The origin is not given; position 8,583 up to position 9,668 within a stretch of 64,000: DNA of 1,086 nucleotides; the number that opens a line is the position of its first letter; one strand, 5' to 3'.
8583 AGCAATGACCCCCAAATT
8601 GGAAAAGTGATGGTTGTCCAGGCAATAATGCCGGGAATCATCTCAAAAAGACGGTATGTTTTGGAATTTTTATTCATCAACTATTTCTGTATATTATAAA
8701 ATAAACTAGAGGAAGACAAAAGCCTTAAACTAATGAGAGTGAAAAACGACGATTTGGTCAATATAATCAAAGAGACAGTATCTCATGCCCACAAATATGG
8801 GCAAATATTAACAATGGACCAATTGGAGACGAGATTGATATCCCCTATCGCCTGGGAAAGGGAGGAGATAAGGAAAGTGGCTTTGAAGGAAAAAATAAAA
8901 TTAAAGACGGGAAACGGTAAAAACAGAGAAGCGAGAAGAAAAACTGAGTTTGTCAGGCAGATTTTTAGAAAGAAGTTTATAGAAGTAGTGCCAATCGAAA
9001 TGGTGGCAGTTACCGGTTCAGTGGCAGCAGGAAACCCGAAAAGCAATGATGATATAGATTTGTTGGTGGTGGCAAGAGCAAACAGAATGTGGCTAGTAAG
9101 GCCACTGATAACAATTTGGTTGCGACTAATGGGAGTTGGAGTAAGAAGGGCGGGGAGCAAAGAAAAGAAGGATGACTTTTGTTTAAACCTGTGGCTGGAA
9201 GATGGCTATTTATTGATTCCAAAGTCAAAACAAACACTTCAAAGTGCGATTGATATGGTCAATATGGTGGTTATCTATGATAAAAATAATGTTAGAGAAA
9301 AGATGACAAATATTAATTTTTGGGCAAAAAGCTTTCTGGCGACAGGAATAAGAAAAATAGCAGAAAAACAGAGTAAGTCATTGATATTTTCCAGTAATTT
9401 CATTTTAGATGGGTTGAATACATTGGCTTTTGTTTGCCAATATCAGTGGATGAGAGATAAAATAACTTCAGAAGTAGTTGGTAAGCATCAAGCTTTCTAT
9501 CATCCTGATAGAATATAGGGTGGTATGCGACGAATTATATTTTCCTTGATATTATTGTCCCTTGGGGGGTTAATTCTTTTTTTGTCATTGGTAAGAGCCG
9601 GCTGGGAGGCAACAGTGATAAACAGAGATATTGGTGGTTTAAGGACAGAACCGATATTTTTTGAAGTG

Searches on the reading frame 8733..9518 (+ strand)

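Call 10: search_protein_families(library=pfam, proteins=[window:8733-9518:+])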
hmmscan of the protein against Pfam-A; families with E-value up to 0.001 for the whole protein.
window:8733-9518:+ (261 aa): 2 families
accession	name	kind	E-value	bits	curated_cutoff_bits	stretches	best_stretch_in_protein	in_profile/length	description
PF01909.29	NTP_transf_2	-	4.5e-05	24.2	21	1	78-118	4-46/93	Nucleotidyltransferase domain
PF18765.7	Polbeta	-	0.0009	19.8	26.9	0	86-117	11-42/93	Polymerase beta, Nucleotidyltransferase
